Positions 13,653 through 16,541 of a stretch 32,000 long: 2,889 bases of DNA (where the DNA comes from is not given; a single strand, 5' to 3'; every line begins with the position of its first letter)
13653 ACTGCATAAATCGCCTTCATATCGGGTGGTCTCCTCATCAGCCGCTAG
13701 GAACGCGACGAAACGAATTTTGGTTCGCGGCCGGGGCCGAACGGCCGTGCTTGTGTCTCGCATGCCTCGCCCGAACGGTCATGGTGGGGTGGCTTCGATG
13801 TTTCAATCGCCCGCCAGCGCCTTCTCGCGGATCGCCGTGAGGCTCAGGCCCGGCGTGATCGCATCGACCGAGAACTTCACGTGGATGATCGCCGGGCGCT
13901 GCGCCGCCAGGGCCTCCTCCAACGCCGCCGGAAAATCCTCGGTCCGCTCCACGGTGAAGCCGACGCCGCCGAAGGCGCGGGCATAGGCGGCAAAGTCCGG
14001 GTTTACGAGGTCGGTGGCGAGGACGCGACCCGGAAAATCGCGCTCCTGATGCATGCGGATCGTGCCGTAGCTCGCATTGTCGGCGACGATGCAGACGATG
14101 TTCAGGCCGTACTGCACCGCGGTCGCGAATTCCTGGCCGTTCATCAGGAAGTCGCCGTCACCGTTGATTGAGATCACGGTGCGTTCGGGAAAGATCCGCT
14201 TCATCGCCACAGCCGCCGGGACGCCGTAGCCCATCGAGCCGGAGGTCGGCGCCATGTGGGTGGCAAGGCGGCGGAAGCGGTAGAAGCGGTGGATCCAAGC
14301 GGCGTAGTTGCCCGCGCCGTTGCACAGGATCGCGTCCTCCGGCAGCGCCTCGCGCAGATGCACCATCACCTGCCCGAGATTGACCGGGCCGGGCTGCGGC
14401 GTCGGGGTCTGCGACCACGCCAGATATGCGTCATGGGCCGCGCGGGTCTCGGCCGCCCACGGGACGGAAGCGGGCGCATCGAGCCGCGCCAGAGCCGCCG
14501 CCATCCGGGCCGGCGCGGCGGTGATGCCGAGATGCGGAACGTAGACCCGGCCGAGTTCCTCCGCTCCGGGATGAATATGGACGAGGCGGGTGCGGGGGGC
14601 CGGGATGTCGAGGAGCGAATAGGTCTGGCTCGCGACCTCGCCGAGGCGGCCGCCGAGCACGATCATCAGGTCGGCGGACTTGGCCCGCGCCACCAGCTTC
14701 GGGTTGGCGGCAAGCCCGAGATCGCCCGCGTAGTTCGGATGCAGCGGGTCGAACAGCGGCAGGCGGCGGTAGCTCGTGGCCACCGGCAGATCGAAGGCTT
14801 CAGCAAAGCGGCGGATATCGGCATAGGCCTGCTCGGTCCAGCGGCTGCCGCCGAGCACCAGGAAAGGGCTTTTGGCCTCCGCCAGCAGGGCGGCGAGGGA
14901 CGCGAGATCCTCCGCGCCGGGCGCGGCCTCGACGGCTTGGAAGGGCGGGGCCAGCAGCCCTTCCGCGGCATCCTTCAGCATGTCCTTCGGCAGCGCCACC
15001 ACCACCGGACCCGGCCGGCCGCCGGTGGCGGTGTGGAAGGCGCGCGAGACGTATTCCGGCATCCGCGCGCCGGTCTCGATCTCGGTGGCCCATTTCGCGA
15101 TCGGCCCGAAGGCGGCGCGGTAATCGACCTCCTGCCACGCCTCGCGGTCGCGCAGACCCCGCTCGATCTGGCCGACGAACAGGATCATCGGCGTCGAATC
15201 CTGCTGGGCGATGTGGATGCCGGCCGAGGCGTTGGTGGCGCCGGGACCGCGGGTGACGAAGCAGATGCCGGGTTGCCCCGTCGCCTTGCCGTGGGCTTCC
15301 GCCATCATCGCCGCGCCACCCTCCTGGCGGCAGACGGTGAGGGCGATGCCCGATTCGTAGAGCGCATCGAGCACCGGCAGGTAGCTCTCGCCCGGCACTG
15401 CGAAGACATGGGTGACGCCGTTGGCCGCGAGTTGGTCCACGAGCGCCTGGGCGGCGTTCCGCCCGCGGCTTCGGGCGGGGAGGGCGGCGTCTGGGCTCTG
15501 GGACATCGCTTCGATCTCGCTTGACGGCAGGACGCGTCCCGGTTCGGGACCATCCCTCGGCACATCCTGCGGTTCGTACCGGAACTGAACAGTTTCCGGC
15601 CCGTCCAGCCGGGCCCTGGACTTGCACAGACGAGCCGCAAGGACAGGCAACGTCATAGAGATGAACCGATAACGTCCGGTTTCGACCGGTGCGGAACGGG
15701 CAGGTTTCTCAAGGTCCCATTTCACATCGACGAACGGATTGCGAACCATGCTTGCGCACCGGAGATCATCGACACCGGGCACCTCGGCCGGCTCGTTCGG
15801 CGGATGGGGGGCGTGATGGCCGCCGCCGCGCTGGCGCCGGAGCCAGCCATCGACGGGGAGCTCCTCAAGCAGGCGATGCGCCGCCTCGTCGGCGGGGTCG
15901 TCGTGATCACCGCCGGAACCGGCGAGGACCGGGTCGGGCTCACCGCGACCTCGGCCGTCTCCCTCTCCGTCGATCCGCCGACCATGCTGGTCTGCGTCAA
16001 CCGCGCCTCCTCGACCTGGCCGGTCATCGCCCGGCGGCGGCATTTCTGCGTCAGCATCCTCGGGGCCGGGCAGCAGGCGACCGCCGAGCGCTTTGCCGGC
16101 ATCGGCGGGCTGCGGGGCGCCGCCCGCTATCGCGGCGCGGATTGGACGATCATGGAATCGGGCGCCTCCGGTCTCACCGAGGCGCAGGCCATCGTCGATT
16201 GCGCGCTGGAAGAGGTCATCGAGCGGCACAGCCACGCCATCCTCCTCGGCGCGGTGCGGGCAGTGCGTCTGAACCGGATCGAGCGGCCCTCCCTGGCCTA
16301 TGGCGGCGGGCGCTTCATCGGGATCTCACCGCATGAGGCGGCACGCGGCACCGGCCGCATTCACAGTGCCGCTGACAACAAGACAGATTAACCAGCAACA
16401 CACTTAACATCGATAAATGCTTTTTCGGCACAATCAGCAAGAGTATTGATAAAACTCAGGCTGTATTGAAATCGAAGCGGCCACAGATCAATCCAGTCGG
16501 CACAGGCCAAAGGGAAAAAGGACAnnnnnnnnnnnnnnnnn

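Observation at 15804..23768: Orphan carrier-protein pathway built around a tRNA-synthetase-like amino acid:carrier-protein ligase, directly abutting exopolysaccharide genes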

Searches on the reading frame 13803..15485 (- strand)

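Call 30: search_protein_families(library=ncbifam, proteins=[window:13803-15485:-], max_evalue=0.00001)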
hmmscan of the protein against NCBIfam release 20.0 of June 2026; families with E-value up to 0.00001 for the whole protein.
window:13803-15485:- (560 aa): 55 families (the best 25 are shown)
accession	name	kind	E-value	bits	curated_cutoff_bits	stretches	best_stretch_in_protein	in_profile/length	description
NF006052.0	PRK08199.1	subfamily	3.2e-267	887.4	539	1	6-558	5-557/559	thiamine pyrophosphate protein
NF006187.0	PRK08322.1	equivalog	1e-99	334.5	509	1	10-537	3-527/548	acetolactate synthase large subunit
TIGR00118.1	acolac_lg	equivalog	2.8e-93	313.3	538.35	1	11-539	3-535/557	biosynthetic-type acetolactate synthase large subunit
NF006524.0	PRK08978.1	equivalog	7e-93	311.7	738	1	10-539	2-525/548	acetolactate synthase 2 catalytic subunit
NF006122.0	PRK08266.1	subfamily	1.5e-88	297.7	571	1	11-540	6-526/543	hypothetical protein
NF006378.0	PRK08617.1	equivalog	1.4e-86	291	510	1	8-537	7-537/556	acetolactate synthase AlsS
NF004710.0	PRK06048.1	equivalog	3.1e-85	286.7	976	1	10-541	9-540/561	acetolactate synthase large subunit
NF005651.0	PRK07418.1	subfamily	5.1e-83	279.3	942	1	10-539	20-560/617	acetolactate synthase large subunit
NF006016.1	PRK08155.1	equivalog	9.3e-82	275.2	870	1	11-541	5-535/554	acetolactate synthase large subunit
NF005860.0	PRK07789.1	equivalog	3e-79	266.9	881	1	10-542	35-582/615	acetolactate synthase large subunit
NF004919.0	PRK06276.1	equivalog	9.6e-78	261.9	866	1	11-548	3-552/582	acetolactate synthase large subunit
TIGR02418.1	acolac_catab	equivalog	2.4e-77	260.7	551.1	1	11-537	1-528/539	acetolactate synthase AlsS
NF005039.0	PRK06456.1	equivalog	9.5e-74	248.9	868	1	11-540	4-546/572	acetolactate synthase large subunit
NF006377.0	PRK08611.1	equivalog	7.3e-73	246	742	1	10-542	5-534/576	pyruvate oxidase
NF005713.0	PRK07525.1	subfamily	5.2e-72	243.1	620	1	12-536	9-560/592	sulfoacetaldehyde acetyltransferase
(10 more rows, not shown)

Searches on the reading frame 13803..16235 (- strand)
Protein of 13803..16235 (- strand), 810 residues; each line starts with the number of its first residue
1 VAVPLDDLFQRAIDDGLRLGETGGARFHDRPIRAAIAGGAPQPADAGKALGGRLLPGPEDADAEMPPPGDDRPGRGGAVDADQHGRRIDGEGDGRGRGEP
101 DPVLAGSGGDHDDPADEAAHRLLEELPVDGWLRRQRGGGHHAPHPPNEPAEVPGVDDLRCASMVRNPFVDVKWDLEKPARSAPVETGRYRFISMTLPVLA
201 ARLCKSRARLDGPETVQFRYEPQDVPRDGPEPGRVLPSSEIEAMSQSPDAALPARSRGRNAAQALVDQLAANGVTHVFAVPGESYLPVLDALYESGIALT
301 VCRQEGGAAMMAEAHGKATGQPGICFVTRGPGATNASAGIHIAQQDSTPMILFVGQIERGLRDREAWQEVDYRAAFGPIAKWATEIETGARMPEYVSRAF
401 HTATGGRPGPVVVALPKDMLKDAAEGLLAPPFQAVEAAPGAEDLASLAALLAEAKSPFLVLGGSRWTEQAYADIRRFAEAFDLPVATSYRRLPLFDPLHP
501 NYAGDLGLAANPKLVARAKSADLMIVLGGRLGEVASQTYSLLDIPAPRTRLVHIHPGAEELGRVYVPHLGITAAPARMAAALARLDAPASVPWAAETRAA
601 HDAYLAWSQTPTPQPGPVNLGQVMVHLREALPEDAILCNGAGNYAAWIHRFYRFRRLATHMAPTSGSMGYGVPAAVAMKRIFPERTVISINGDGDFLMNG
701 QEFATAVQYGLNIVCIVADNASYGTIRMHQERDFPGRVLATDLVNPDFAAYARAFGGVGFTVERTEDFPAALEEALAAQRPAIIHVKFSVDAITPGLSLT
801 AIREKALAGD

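Call 15: search_protein_families(library=pfam, proteins=[window:13803-16235:-], max_evalue=0.01)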
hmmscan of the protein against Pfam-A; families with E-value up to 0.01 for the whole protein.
window:13803-16235:- (810 aa): 3 families
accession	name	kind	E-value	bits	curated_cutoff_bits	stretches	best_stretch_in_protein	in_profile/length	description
PF02775.26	TPP_enzyme_C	-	3e-42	144.4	21.9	1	640-786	1-151/151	Thiamine pyrophosphate enzyme, C-terminal TPP binding domain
PF02776.23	TPP_enzyme_N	-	1.1e-36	125.6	26.8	1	260-372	2-116/119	Thiamine pyrophosphate enzyme, N-terminal TPP binding domain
PF00205.28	TPP_enzyme_M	-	1.1e-26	93.5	30.4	1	445-582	2-137/137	Thiamine pyrophosphate enzyme, central domain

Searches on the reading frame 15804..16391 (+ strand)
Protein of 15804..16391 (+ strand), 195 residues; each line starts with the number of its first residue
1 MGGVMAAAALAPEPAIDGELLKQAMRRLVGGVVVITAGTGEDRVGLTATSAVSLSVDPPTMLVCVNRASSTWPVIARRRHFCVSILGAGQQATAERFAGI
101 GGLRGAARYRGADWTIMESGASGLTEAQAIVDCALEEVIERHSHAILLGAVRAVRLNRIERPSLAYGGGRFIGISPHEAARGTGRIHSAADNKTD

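Call 3: search_protein_families(library=pfam, proteins=[window:15804-16391:+], max_evalue=0.01)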
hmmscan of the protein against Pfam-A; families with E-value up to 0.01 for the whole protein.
window:15804-16391:+ (195 aa): 2 families
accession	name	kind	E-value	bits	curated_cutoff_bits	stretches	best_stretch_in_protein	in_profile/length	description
PF01613.24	Flavin_Reduct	-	5.7e-32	111.4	27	1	25-171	1-149/153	Flavin reductase like domain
PF09957.15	VapB_antitoxin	-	0.0039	17.5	23.4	0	123-144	20-41/47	Bacterial antitoxin of type II TA system, VapB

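Call 4: search_protein_families(library=ncbifam, proteins=[window:15804-16391:+], max_evalue=0.01)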
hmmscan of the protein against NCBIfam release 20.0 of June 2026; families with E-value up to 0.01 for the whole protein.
window:15804-16391:+ (195 aa): 8 families
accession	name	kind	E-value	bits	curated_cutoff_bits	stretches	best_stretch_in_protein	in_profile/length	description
NF045630.1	monooxsub_HsaB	equivalog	4.6e-31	108.1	230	1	15-182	4-167/186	3-hydroxy-9,10-secoandrosta-1,3,5(10)-triene-9,17-dione monooxygenase reductase subunit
TIGR03615.1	RutF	equivalog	1.1e-27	96.9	254.75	1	21-160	6-143/156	NADH-dependent FMN reductase RutF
NF042921.1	HpaC_Thermus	equivalog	2.6e-26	92.4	200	1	19-165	3-141/150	4-hydroxyphenylacetate 3-monooxygenase reductase subunit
NF052639.1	FlvnRedFerAPor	equivalog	8.9e-24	83.9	260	1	18-172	4-153/158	flavin reductase FerA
TIGR02296.1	HpaC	equivalog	1.2e-21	77.3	205.95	1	22-171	2-150/154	4-hydroxyphenylacetate 3-monooxygenase, reductase component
NF045919.1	HphnlacHdxRed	equivalog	5.5e-20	71.7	340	1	15-179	4-163/309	p-hydroxyphenylacetate 3-hydroxylase reductase component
NF045733.1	StyMonoxStyB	equivalog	1.1e-17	64.4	200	1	22-165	5-141/150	styrene monooxygenase NADH-dependent flavin reductase subunit StyB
NF012030.0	PRK15486.1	equivalog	4.4e-16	59.1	315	1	21-158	10-147/170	4-hydroxyphenylacetate 3-monooxygenase reductase subunit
